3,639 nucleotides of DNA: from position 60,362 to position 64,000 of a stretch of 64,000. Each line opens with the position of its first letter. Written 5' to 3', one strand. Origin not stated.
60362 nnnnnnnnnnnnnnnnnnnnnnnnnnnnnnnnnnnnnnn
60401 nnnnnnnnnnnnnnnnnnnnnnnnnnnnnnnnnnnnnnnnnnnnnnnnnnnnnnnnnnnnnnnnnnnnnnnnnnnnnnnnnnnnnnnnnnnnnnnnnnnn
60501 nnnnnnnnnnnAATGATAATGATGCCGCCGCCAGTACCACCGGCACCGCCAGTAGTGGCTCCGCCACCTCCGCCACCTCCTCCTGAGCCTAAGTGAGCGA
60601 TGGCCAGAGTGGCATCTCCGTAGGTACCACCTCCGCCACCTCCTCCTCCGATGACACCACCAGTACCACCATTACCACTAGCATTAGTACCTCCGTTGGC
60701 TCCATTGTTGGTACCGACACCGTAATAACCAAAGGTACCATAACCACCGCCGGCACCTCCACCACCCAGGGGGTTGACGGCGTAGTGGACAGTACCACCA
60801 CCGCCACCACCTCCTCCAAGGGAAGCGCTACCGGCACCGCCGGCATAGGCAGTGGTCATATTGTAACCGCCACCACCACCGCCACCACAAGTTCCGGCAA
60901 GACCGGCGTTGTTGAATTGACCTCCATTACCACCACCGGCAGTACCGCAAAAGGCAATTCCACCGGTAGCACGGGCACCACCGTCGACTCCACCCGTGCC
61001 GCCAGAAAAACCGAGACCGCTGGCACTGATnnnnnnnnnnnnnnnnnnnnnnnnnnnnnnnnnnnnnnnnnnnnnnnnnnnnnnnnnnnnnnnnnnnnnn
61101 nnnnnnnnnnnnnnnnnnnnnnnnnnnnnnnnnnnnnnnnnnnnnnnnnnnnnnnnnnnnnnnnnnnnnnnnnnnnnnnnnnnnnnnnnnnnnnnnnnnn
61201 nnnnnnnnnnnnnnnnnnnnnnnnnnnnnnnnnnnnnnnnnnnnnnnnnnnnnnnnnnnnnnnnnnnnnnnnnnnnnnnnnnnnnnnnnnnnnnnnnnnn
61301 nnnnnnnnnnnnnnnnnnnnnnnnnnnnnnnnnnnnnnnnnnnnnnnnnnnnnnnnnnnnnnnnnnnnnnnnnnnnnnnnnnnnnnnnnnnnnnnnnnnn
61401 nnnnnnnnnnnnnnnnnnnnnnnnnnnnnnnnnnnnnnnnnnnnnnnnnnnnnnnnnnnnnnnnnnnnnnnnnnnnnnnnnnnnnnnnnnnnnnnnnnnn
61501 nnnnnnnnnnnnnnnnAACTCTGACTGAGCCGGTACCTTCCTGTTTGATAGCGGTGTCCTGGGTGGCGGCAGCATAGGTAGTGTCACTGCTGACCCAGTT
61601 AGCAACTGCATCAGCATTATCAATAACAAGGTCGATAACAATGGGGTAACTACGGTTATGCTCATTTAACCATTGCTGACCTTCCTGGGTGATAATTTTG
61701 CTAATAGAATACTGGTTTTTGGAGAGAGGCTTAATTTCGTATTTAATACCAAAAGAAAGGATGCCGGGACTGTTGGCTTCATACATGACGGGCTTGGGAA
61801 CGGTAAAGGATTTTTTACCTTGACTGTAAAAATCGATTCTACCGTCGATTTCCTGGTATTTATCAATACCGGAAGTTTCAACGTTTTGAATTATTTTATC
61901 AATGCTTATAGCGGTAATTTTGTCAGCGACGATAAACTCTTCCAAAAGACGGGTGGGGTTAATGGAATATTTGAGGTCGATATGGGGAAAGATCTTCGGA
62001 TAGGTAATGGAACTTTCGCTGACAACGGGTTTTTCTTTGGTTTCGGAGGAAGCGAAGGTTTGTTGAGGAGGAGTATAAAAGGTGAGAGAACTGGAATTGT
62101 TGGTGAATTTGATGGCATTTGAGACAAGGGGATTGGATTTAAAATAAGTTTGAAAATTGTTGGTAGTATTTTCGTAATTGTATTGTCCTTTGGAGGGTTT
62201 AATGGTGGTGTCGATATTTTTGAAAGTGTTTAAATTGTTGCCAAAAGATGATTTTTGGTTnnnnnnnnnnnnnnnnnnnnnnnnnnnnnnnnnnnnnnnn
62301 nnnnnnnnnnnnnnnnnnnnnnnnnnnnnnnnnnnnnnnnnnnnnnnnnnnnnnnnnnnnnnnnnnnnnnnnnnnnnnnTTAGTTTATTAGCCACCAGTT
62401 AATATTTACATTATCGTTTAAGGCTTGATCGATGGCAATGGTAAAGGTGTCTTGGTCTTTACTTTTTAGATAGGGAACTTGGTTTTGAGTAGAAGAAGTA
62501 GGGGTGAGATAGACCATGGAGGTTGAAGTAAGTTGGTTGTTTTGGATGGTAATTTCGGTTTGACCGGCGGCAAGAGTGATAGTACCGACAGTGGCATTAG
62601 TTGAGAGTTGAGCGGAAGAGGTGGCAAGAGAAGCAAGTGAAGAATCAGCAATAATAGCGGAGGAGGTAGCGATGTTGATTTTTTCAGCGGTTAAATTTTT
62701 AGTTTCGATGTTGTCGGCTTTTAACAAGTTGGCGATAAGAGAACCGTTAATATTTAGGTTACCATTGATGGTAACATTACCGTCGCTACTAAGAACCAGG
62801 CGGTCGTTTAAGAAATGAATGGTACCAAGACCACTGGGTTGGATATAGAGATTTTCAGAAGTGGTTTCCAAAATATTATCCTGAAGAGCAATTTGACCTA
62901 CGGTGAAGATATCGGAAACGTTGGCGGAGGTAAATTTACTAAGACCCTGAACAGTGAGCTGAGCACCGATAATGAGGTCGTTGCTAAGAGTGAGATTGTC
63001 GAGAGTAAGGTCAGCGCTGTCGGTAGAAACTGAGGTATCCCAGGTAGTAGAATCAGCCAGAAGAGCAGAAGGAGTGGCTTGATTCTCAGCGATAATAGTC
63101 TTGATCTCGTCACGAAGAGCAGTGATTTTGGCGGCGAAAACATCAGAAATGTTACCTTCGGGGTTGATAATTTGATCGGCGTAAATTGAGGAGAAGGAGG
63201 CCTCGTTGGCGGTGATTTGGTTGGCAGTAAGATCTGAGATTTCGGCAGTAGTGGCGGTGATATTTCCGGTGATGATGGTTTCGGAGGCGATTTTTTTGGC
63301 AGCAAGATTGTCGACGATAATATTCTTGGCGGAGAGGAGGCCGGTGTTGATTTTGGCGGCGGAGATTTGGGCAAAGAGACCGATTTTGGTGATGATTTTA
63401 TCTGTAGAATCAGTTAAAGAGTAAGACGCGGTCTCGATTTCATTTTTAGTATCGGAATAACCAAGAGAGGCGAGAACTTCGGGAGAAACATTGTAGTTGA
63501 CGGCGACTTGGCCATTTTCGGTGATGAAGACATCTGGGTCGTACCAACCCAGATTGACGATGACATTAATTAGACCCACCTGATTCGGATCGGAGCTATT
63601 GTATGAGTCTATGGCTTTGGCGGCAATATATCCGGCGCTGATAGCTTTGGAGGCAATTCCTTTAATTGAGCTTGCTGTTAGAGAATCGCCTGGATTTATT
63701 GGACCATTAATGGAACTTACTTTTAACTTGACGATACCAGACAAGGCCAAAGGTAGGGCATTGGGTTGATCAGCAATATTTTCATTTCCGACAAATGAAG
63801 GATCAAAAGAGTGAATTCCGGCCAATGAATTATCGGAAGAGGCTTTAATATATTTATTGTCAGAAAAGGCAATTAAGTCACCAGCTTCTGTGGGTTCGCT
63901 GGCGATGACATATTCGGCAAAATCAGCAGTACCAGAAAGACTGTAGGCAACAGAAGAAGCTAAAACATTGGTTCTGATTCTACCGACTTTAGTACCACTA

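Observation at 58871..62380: Giant surface protein with an about 250-residue poly-glycine domain and duplicated FN3-like modules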

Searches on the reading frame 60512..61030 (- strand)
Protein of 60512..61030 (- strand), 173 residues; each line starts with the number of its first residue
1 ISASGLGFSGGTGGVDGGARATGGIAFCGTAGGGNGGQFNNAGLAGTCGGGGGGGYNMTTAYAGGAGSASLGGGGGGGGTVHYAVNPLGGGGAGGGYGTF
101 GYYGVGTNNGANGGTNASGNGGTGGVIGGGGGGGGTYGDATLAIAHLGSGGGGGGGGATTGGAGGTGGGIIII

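Call 41: predict_structure(alignment_id=A2)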
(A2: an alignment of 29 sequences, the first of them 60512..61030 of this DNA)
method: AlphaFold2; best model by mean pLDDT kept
length: 173 residues; sequences in the alignment: 29
mean_pLDDT: 70.4   pTM: 0.73
mean pLDDT of the five models: 70.4, 61.8, 59.1, 56.1, 54.3
residues with pLDDT >= 90: 0; 70-90: 98; 50-70: 71; < 50: 4
segments of 3 or more residues with pLDDT < 50: 102-104
pLDDT, mean of each block of 10 residues (from residue 1): 62 72 75 79 84 79 78 71 66 64 60 73 71 66 62 73 67 58
secondary structure, 60 per line:
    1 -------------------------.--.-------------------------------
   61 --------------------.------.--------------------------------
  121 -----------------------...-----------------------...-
elements in order: E144-146 E170-172

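Call 43: fold_search(model_id=the predicted structure, library=pdb)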
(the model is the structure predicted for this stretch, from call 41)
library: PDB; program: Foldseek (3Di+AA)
matches with E <= 10: 0; with E <= 0.001: 0
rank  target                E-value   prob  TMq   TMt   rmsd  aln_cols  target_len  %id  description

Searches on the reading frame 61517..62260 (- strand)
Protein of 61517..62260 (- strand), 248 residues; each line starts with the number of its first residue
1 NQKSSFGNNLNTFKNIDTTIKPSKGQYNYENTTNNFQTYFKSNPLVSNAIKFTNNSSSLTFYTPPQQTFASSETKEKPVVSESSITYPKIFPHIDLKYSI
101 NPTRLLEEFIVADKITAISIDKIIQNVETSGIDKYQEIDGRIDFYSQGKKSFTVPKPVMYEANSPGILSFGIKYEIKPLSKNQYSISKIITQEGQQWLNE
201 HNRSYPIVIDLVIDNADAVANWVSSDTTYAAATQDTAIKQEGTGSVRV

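Call 32: search_protein_families(library=pfam, proteins=[window:61517-62260:-], max_evalue=10)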
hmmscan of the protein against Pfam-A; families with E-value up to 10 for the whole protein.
window:61517-62260:- (248 aa): 2 families
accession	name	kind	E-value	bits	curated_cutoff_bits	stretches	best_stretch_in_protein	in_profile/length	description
PF25778.1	DUF7948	-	0.00067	20.2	27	1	78-177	98-192/214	Domain of unknown function (DUF7948)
PF07483.16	W_rich_C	-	0.11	12.9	26.2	1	163-240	14-90/105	Tryptophan-rich Synechocystis species C-terminal domain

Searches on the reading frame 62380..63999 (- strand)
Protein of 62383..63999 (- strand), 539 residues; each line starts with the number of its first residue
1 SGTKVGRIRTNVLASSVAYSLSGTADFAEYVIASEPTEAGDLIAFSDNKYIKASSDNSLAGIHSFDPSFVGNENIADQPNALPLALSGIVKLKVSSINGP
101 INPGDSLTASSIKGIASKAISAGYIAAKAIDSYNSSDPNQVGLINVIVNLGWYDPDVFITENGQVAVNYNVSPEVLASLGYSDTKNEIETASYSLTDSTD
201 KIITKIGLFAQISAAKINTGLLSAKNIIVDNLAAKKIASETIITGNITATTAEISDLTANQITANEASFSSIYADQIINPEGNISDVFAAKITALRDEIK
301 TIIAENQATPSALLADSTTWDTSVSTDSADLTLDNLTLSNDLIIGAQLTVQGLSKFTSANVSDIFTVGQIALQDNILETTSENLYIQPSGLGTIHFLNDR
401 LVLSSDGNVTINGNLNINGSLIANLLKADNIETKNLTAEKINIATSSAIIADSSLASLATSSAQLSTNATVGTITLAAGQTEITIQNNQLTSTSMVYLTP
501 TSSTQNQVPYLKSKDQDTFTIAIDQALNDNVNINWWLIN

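Call 3: search_protein_families(library=pfam, proteins=[window:62380-63825:-], max_evalue=0.1)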
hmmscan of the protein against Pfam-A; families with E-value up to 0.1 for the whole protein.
window:62380-63825:- (481 aa): 2 families
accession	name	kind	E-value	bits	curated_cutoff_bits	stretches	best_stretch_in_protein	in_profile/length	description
PF22673.2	MCP-like_PDC_1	-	0.0099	16.7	27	1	426-478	8-60/113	Methyl-accepting chemotaxis protein-like, first PDC sensor domain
PF09810.15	Exo5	-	0.043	13.7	25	1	203-284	204-280/367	Exonuclease V - a 5' deoxyribonuclease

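Call 4: search_protein_families(library=ncbifam, proteins=[window:62380-63825:-], max_evalue=0.1)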
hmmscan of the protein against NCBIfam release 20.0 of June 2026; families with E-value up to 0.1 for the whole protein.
window:62380-63825:- (481 aa): 0 families

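Call 52: search_protein_families(library=phrogs, proteins=[window:62380-63825:-], max_evalue=0.01)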
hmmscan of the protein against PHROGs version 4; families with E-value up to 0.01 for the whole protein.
window:62380-63825:- (481 aa): 0 families

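Call 85: search_protein_families(library=pfam, proteins=[window:62383-63999:-], max_evalue=1)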
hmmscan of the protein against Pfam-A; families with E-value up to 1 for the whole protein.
window:62383-63999:- (539 aa): 4 families
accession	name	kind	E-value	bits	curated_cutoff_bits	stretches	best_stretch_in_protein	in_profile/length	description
PF24146.1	K1-lyase_C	-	0.00018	22.4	27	1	468-537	1-69/70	K1 capsule-specific polysaccharide lyase, C-terminal domain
PF22673.2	MCP-like_PDC_1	-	0.011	16.6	27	1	484-536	8-60/113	Methyl-accepting chemotaxis protein-like, first PDC sensor domain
PF11962.13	Peptidase_G2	-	0.025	14.4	25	1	10-73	34-99/228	Peptidase_G2, IMC autoproteolytic cleavage domain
PF09810.15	Exo5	-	0.054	13.4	25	1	261-343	204-281/367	Exonuclease V - a 5' deoxyribonuclease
